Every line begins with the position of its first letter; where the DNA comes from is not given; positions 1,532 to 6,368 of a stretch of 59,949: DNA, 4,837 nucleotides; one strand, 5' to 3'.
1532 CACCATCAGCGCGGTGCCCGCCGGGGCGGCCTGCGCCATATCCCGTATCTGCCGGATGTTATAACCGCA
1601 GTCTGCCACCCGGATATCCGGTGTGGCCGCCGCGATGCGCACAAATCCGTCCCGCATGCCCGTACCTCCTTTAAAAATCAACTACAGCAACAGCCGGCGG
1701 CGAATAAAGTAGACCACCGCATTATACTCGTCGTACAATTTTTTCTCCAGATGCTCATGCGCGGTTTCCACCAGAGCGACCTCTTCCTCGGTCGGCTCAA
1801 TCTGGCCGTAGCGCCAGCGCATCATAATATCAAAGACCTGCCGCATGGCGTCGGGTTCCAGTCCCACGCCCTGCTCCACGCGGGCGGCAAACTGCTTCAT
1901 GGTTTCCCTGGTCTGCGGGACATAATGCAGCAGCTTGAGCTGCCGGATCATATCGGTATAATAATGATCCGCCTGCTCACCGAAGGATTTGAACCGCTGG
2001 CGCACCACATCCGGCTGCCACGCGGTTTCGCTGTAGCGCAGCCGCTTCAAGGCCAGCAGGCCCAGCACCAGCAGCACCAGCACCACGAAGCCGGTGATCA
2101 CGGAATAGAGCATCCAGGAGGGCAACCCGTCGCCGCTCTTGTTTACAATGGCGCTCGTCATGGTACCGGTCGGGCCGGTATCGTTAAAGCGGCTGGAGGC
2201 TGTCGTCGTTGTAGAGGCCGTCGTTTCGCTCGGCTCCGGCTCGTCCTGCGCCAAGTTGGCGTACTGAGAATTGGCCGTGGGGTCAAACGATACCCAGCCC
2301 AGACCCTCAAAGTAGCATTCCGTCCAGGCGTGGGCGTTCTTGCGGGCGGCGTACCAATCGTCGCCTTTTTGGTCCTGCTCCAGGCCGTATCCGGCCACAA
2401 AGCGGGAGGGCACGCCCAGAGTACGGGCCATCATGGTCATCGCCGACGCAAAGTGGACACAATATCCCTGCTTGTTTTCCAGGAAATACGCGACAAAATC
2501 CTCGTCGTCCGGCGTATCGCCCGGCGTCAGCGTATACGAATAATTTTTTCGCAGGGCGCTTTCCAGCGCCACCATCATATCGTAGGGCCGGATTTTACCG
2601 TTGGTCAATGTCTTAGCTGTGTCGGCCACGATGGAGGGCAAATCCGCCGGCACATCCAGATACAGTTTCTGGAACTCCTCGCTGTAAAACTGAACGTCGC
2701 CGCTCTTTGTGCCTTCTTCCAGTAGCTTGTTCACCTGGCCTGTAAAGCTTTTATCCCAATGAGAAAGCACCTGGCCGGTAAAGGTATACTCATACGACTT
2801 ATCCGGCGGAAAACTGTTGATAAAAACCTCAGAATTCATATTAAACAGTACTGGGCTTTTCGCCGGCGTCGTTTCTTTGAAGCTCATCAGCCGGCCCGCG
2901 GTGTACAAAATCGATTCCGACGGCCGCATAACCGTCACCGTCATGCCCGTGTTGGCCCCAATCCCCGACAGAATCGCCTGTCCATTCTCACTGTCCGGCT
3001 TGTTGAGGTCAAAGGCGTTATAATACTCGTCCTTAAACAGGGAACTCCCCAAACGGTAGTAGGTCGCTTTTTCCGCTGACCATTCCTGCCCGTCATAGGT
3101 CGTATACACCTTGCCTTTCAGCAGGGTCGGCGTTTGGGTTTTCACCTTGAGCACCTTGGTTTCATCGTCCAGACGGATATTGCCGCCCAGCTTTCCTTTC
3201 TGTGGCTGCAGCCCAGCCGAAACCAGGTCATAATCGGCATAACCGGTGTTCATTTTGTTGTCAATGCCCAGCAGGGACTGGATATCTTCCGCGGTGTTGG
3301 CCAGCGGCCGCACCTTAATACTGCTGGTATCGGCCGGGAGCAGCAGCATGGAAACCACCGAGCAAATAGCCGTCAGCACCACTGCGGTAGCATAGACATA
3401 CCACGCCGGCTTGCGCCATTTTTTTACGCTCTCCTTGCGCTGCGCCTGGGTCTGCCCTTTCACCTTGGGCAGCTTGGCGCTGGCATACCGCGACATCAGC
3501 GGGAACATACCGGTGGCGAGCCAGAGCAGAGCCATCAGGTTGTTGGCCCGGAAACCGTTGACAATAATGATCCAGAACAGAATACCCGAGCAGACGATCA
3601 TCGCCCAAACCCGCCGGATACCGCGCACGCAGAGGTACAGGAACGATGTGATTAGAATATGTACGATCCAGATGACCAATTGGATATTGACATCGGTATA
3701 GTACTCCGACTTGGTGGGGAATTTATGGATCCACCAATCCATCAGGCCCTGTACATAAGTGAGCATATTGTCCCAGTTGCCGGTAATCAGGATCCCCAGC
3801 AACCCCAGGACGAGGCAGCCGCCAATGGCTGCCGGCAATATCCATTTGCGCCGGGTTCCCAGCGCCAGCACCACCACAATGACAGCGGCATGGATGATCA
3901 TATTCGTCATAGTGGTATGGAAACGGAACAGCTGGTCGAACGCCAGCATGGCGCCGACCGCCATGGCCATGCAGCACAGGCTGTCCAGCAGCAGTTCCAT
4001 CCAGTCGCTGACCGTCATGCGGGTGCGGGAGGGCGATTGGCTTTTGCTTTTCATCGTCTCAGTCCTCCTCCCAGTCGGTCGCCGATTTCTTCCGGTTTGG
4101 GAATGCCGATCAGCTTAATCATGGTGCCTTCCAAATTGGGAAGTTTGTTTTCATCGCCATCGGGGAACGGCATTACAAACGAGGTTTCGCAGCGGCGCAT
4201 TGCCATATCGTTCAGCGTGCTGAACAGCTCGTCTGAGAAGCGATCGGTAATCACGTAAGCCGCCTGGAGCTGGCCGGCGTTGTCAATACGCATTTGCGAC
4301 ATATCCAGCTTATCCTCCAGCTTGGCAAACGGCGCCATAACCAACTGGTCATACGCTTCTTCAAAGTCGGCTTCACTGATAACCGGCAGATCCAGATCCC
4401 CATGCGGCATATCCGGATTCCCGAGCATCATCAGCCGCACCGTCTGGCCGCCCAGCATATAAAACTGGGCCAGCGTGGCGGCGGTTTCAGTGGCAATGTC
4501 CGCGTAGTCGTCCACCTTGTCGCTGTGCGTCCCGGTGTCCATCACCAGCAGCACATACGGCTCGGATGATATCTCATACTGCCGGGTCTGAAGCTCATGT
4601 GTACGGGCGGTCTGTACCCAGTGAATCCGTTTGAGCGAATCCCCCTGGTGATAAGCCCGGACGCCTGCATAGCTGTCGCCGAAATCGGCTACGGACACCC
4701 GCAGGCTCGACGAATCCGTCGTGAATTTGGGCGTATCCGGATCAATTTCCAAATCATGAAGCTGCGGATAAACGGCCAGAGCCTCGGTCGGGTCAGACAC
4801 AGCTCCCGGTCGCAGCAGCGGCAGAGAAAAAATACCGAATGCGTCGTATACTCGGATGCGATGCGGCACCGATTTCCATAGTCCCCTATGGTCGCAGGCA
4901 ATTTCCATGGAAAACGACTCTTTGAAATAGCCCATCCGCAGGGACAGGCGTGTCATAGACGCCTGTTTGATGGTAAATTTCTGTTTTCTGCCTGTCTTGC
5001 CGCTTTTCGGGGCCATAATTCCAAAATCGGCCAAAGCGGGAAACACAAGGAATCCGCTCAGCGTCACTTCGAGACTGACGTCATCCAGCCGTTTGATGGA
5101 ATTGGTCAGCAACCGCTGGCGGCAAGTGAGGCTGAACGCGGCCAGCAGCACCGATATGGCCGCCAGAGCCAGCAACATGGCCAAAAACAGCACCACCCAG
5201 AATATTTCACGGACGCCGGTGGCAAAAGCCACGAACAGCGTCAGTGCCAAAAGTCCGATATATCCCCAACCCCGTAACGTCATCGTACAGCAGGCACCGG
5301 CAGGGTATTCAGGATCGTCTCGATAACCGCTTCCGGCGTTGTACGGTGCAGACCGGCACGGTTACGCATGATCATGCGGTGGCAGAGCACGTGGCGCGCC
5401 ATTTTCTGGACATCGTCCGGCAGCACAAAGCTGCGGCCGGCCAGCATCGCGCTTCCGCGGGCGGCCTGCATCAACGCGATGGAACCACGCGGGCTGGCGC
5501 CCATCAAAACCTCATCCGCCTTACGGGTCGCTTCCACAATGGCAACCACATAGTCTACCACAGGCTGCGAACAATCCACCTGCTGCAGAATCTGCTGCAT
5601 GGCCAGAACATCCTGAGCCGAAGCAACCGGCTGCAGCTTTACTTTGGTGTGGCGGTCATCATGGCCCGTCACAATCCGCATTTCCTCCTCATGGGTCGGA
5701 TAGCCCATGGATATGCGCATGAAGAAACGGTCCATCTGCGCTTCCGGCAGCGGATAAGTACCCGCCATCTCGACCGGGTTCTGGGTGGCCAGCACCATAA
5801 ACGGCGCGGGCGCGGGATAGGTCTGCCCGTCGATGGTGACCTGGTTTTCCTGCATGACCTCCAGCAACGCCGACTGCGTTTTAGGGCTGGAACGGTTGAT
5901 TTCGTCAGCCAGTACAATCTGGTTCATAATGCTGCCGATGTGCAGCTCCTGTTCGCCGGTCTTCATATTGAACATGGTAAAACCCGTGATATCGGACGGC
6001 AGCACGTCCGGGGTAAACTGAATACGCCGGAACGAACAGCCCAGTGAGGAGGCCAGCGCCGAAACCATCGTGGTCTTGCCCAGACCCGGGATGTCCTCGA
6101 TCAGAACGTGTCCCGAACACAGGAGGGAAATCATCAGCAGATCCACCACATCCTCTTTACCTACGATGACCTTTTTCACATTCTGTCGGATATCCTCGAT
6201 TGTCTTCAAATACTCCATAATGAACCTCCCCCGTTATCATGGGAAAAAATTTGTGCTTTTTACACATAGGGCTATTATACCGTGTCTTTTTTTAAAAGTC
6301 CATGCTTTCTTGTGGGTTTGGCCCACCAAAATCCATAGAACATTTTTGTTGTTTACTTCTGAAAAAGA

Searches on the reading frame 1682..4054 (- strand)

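Call 26: search_protein_families(library=pfam, proteins=[window:1682-4054:-], max_evalue=0.001)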
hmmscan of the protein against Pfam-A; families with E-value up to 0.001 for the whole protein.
window:1682-4054:- (790 aa): 3 families
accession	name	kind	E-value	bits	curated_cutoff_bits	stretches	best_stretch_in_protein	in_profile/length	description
PF01841.26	Transglut_core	-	5e-28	98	23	1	478-592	2-108/108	Transglutaminase-like superfamily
PF11992.13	TgpA_N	-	1.4e-06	28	30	1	52-336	23-260/333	TgpA N-terminal domain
PF13559.11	DUF4129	-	1e-05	26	24.8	1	699-765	2-67/69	Domain of unknown function (DUF4129)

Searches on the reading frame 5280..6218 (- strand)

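Call 54: search_protein_families(library=ncbifam, proteins=[window:5280-6218:-], max_evalue=0.00001)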
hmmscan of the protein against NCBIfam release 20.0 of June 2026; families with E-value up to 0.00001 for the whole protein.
window:5280-6218:- (312 aa): 5 families
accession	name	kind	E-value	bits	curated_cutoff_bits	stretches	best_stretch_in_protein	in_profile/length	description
TIGR02031.1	BchD-ChlD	equivalog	3.8e-14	52.3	499.55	1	39-285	20-274/608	magnesium chelatase ATPase subunit D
TIGR02442.1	Cob-chelat-sub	hypoth_equivalog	2.3e-10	39.6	779.45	1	86-283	112-311/641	putative cobaltochelatase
NF047784.1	MadB_ATPase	equivalog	5e-09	35.8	475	1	97-218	137-247/298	MadB family AAA-type ATPase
TIGR02640.1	gas_vesic_GvpN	equivalog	3e-08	33.5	266.8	1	103-189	110-200/262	gas vesicle protein GvpN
TIGR02030.1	BchI-ChlI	equivalog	2.7e-06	26.8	466.95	0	102-282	135-314/337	magnesium chelatase ATPase subunit I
